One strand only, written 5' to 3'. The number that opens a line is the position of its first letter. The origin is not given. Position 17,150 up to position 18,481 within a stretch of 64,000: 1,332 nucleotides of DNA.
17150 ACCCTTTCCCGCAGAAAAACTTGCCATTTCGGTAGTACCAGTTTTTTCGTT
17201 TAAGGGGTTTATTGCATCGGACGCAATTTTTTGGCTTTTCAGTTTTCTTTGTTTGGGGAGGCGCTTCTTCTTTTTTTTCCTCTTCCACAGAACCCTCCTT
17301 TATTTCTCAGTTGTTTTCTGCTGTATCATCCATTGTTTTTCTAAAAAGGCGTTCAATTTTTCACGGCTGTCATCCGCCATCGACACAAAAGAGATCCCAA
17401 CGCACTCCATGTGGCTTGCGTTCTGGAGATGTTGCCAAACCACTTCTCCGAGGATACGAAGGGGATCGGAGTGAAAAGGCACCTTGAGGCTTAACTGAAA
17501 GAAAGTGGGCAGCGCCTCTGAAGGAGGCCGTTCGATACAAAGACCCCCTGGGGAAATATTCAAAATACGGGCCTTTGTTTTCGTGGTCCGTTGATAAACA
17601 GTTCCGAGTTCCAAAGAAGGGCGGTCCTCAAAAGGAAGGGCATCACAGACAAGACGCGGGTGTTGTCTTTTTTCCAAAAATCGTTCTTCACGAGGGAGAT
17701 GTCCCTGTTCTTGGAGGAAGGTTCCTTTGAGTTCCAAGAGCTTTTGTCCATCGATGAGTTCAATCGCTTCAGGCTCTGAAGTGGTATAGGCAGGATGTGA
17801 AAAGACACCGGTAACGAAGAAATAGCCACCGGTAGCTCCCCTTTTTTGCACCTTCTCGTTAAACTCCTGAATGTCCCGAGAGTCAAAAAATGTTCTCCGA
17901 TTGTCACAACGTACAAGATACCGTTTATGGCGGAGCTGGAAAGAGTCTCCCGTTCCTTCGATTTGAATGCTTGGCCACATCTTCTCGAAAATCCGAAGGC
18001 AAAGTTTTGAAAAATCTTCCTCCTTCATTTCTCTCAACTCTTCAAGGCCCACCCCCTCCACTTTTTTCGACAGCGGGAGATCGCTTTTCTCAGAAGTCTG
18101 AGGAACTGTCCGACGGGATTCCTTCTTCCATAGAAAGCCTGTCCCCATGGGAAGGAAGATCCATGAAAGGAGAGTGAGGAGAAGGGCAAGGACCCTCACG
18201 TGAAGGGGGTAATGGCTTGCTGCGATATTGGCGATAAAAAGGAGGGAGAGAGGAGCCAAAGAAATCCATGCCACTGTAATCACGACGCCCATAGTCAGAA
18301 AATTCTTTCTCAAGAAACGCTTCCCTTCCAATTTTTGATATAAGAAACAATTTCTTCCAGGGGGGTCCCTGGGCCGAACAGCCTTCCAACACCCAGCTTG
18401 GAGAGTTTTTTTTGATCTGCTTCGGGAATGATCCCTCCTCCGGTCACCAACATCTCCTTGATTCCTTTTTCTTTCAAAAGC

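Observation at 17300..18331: Membrane-anchored Mrr-fold domain fused to a PilZ c-di-GMP receptor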

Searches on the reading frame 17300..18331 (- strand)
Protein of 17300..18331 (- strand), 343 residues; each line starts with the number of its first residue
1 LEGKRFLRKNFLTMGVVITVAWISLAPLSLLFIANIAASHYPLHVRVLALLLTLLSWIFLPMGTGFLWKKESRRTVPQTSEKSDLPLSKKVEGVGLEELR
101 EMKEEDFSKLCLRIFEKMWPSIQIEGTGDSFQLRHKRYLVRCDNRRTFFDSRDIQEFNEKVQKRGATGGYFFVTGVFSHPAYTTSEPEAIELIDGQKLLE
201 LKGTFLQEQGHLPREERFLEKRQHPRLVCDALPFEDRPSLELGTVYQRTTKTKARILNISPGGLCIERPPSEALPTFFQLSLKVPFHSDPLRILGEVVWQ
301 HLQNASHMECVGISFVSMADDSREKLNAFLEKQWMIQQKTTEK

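Call 3: search_protein_families(library=pfam, proteins=[window:17300-18331:-], max_evalue=1)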
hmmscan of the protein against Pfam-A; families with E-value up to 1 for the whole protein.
window:17300-18331:- (343 aa): 4 families
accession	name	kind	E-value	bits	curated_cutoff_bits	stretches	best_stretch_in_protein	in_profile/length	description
PF07238.19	PilZ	-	3.9e-11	43.6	22.5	1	220-331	1-101/102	PilZ domain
PF04471.18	Mrr_cat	-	3.3e-10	40.5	21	1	99-201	1-114/115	Restriction endonuclease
PF10966.13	DUF2768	-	0.0031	18.4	23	1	22-63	3-46/58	Protein of unknown function (DUF2768)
PF22722.2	NA-iREase1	-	0.2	12.1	27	1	135-199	40-105/106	NACHT-associated inactive Restriction Endonuclease 1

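Call 4: search_protein_families(library=ncbifam, proteins=[window:17300-18331:-], max_evalue=1)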
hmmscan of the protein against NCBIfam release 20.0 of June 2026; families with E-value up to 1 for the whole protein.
window:17300-18331:- (343 aa): 1 family
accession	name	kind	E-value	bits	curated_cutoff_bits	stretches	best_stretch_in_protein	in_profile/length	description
TIGR02266.1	gmx_TIGR02266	paralog_domain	1.6e-10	41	68.7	1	250-330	15-95/96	TIGR02266 family protein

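Call 5: find_homologous_proteins(query=window:17300-18331:-, max_evalue=0.001)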
Query window:17300-18331:- (343 aa): 14 proteins with E <= 0.001 among 2643 candidates.
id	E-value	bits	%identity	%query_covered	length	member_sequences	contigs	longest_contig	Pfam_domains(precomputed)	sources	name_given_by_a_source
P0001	4.8e-221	751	100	96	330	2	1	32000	PF07238.20,PF04471.19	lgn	-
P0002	3.8e-167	574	75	98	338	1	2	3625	PF07238.20,PF04471.19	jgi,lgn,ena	-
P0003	3.9e-112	393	56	97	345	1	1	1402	PF07238.20,PF04471.19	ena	-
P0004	7.6e-107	375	54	97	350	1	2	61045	PF07238.20,PF04471.19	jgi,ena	-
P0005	7.6e-107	375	55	97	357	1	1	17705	PF07238.20,PF04471.19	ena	-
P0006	1.8e-106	374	54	95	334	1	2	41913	PF07238.20,PF04471.19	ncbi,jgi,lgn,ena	-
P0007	2.6e-99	351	51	97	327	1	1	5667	PF07238.20,PF04471.19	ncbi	-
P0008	1.4e-98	348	50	97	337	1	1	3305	PF07238.20,PF04471.19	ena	-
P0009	2.4e-98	347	53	95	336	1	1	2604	PF07238.20,PF04471.19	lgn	-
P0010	5.8e-96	340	50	95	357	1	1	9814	PF07238.20,PF04471.19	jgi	-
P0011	5.4e-92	327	53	85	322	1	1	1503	PF07238.20,PF04471.19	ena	-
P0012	5.9e-88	313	49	90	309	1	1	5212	PF07238.20,PF04471.19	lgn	-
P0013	5.5e-85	303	47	94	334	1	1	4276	PF07238.20,PF04471.19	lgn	-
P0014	5.7e-84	300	50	83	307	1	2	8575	PF07238.20,PF04471.19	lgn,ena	-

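Call 9: find_encoding_contigs(protein=P0004, flank=8000, max_places=3)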
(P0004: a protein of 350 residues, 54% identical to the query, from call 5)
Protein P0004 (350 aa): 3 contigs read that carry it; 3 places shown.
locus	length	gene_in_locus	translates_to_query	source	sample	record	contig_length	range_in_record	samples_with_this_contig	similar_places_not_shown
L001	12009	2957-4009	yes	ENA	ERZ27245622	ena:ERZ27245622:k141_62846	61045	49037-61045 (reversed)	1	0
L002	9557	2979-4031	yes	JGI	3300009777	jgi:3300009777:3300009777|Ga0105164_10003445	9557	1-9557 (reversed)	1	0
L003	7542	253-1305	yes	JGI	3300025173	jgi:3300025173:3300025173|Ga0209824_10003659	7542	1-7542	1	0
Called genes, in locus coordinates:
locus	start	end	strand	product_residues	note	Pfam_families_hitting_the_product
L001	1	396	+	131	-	?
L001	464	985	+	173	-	PF04892:VanZ-LLP1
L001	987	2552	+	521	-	PF01642:MM_CoA_mutase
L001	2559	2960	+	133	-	PF02310:B12-binding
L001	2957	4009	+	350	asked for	PF04471:Mrr_cat, PF07238:PilZ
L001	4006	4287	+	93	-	-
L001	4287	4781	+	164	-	PF01035:DNA_binding_1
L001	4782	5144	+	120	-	PF07238:PilZ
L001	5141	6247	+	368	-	PF16491:Peptidase_M48_N, PF05569:Peptidase_M56 (weak), PF01435:Peptidase_M48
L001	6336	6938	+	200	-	PF00730:HhH-GPD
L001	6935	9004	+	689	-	PF00027:cNMP_binding, PF01734:Patatin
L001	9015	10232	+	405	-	PF02737:3HCDH_N, PF00725:3HCDH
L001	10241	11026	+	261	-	PF00378:ECH_1, PF16113:ECH_2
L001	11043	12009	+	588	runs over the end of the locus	PF00501:AMP-binding, PF23562:AMP-binding_C_3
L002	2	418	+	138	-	?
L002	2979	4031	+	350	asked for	PF04471:Mrr_cat, PF07238:PilZ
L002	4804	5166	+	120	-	PF07238:PilZ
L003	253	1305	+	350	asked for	PF04471:Mrr_cat, PF07238:PilZ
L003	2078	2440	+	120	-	PF07238:PilZ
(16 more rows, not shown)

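Call 10: find_encoding_contigs(protein=P0006, flank=8000, max_places=3)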
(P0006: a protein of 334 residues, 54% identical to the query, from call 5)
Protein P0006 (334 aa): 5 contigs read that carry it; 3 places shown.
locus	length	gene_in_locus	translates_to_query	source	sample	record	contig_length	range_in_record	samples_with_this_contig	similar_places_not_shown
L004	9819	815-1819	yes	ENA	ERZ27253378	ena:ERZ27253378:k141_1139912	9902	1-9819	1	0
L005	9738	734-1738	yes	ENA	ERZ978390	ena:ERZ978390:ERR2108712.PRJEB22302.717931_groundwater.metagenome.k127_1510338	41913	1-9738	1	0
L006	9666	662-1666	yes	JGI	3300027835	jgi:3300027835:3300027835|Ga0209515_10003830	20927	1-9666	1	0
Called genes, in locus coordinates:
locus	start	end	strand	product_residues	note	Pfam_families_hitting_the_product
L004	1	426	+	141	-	?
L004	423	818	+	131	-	PF02310:B12-binding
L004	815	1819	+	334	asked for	PF04471:Mrr_cat, PF07238:PilZ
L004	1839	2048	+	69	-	-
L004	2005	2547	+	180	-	PF01035:DNA_binding_1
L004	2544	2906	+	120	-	PF07238:PilZ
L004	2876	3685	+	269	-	PF01887:SAM_HAT_N, PF20257:SAM_HAT_C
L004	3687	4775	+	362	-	PF16491:Peptidase_M48_N, PF05569:Peptidase_M56 (faint), PF01435:Peptidase_M48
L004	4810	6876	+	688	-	PF00027:cNMP_binding, PF01656:CbiA (faint), PF13614:AAA_31, PF01734:Patatin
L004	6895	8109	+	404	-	PF02737:3HCDH_N, PF00725:3HCDH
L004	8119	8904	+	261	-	PF00378:ECH_1, PF16113:ECH_2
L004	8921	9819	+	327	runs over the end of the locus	?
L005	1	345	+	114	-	?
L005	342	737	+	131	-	PF02310:B12-binding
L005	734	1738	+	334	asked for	PF04471:Mrr_cat, PF07238:PilZ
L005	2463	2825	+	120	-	PF07238:PilZ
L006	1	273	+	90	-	?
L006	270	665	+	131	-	PF02310:B12-binding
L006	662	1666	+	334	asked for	PF04471:Mrr_cat, PF07238:PilZ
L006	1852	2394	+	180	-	PF01035:DNA_binding_1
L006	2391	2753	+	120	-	PF07238:PilZ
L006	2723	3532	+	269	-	PF01887:SAM_HAT_N, PF20257:SAM_HAT_C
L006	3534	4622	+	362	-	PF16491:Peptidase_M48_N, PF05569:Peptidase_M56 (faint), PF01435:Peptidase_M48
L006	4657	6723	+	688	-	PF00027:cNMP_binding, PF01656:CbiA (faint), PF13614:AAA_31, PF01734:Patatin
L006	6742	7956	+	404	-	PF02737:3HCDH_N, PF00725:3HCDH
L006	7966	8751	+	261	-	PF00378:ECH_1, PF16113:ECH_2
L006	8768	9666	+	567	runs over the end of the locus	PF00501:AMP-binding, PF23562:AMP-binding_C_3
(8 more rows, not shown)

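Call 11: find_related_loci(query=A1, collection=genome_contigs, flank=10000)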
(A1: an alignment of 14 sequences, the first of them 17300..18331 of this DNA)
Query A1 (343 aa) in genome_contigs; peptide patterns used: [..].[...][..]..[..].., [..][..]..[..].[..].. (x = any residue, [..] = any of these).
114 stretches matched a pattern; 1 encode a relative of the query (tblastn E <= 1e-3); 1 distinct loci.
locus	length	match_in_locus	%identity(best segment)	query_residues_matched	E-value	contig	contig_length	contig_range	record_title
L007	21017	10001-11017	46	1-333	2e-96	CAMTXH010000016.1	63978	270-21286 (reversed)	MAG: uncultured Omnitrophica bacterium isolate G01_MAG_00006 genome assembly, contig: G01_MAG_00006_000000000012, whole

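Call 18: search_solved_structures(query=A1, max_evalue=1, show_alignments=3)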
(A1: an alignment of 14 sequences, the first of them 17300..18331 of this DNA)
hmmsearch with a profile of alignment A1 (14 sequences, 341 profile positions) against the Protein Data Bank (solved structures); distinct sequences matched with E-value up to 1: 4.
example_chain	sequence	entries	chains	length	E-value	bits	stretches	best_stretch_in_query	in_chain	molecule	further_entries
3dsg_A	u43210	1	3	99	0.13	14.4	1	259-315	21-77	Type IV fimbriae assembly protein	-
4f48_B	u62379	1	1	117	0.15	14.2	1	259-315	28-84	Type IV fimbriae assembly protein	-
7lkq_B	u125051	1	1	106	0.73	11.9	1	261-315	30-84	Type IV fimbriae assembly protein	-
3cnr_A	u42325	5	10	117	0.76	11.8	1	261-315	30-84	Type IV fimbriae assembly protein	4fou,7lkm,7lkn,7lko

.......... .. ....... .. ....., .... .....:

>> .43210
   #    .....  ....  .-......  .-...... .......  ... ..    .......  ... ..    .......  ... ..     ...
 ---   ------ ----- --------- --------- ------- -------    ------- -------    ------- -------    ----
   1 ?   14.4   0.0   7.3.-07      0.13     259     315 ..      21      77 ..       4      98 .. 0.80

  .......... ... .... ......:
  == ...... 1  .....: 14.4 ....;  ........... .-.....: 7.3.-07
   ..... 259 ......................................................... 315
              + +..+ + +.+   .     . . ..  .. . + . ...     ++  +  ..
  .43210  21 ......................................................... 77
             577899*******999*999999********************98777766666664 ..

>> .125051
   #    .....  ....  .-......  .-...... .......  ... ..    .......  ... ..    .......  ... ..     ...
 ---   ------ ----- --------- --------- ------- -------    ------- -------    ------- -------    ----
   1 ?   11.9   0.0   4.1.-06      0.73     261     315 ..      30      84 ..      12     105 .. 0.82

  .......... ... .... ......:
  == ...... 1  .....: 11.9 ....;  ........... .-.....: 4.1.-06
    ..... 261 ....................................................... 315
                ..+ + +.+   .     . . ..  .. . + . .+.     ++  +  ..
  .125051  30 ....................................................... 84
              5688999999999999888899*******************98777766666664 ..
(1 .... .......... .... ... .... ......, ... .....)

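Call 20: predict_structure(alignment_id=A1)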
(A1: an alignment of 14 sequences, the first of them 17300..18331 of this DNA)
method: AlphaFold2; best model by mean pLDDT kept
length: 343 residues; sequences in the alignment: 14
mean_pLDDT: 72.0   pTM: 0.39
mean pLDDT of the five models: 72.0, 71.8, 71.2, 70.0, 68.3
residues with pLDDT >= 90: 45; 70-90: 199; 50-70: 33; < 50: 66
segments of 3 or more residues with pLDDT < 50: 1-14, 63-94, 208-223, 246-249
pLDDT, mean of each block of 10 residues (from residue 1): 39 55 72 79 82 77 44 30 27 61 87 78 75 85 87 93 91 84 82 82 61 29 67 86 55 81 86 73 87 82 81 83 89 80 57
secondary structure, 60 per line:
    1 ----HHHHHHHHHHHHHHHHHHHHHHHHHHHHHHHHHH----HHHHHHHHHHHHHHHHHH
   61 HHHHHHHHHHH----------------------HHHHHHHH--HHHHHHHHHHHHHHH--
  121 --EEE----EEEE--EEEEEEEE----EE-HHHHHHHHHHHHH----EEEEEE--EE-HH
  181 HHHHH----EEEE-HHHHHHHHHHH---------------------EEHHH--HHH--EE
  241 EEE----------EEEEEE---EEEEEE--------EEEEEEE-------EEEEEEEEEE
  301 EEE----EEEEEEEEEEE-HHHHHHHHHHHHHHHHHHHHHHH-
elements in order: H5-38 H43-71 H94-101 H104-118 E123-125 E130-133 E136-143 H151-163 E168-173 H179-185 E190-193 H195-205 E239-243 E254-259 E263-268 E277-283 E291-303 E308-318 H320-342

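Call 22: fold_search(model_id=the predicted structure, library=pdb)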
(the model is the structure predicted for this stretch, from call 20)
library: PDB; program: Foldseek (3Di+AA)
matches with E <= 10: 1034; with E <= 0.001: 13
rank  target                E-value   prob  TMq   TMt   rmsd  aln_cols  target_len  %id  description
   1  4xrn_D                2.8e-05  1.00  0.24  0.69   5.4       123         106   20  Pilz domain with c-di-gmp of a protein from Pseudomonas aeruginosa (released 2016-02-03)
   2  4q63                  6.4e-05  1.00  0.22  0.67   4.3       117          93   15  Crystal Structure of Legionella Uncharacterized Protein Lpg0364 (released 2014-05-07)
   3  4xrn_B                8.1e-05  1.00  0.23  0.66   3.9       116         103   21  Pilz domain with c-di-gmp of a protein from Pseudomonas aeruginosa (released 2016-02-03)
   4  5vx6_A                9.2e-05  1.00  0.27  0.42   4.8       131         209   15  Structure of Bacillus subtilis Inhibitor of motility (MotI/DgrA) (released 2017-11-22)
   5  3kyf                  3.4e-04  1.00  0.27  0.39   3.5       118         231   14  Crystal structure of P4397 complexed with c-di-GMP (released 2010-04-14)
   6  5vx6_B                3.6e-04  1.00  0.27  0.42   4.6       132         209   15  Structure of Bacillus subtilis Inhibitor of motility (MotI/DgrA) (released 2017-11-22)
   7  4rt0_C                4.1e-04  1.00  0.24  0.64   4.0       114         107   19  Structure of the Alg44 PilZ domain from Pseudomonas aeruginosa PAO1 in complex with c-di-GMP (released 2015-04-08)
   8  3wbi                  4.9e-04  0.90  0.17  0.11  20.5       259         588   14  Crystal structure analysis of eukaryotic translation initiation factor 5B structure I (released 2014-11-19)
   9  4rt1_B                5.2e-04  1.00  0.25  0.69   3.8       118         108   19  Structure of the Alg44 PilZ domain (R95A mutant) from Pseudomonas aeruginosa PAO1 in complex with c-di-GMP (released 2015-04-08)
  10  7mie                  6.6e-04  1.00  0.26  0.36   4.8       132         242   12  Crystal structure of the Borreliella burgdorferi PlzA protein in complex with c-di-GMP (released 2021-06-30)
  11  5y4r_C                7.0e-04  1.00  0.25  0.66   3.2       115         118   14  Structure of a methyltransferase complex (released 2017-11-29)
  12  4xrn_C                7.0e-04  1.00  0.25  0.72   3.6       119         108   21  Pilz domain with c-di-gmp of a protein from Pseudomonas aeruginosa (released 2016-02-03)
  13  5y6f                  7.9e-04  1.00  0.28  0.42   3.1       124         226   10  Crystal structure of YcgR in complex with c-di-GMP from Escherichia coli (released 2018-07-18)
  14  5y4r_D                1.0e-03  1.00  0.25  0.66   3.1       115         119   13  Structure of a methyltransferase complex (released 2017-11-29)
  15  4p00_A                1.0e-03  1.00  0.22  0.11   4.1       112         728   15  Bacterial Cellulose Synthase in complex with cyclic-di-GMP and UDP (released 2014-04-09)
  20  4rt0_B                1.2e-03  1.00  0.23  0.60   4.2       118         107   20  Structure of the Alg44 PilZ domain from Pseudomonas aeruginosa PAO1 in complex with c-di-GMP (released 2015-04-08)
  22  5kgo_A                2.3e-03  1.00  0.30  0.45   3.0       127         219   13  Structure of K. pneumonia MrkH-c-di-GMP complex (released 2016-08-17)
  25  4rt0_A                3.2e-03  1.00  0.23  0.60   4.2       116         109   20  Structure of the Alg44 PilZ domain from Pseudomonas aeruginosa PAO1 in complex with c-di-GMP (released 2015-04-08)
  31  5kgo_D                6.1e-03  1.00  0.28  0.41   3.8       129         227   15  Structure of K. pneumonia MrkH-c-di-GMP complex (released 2016-08-17)
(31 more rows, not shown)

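Call 48: search_protein_families(library=padloc, proteins=[window:17300-18331:-], max_evalue=0.1)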
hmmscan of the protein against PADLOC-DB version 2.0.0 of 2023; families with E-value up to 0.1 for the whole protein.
window:17300-18331:- (343 aa): 1 family
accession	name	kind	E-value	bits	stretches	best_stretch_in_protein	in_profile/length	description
PDLC03657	mREase_IV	-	0.056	10.7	1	153-201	240-290/317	Type IV methyl-directed restriction enzyme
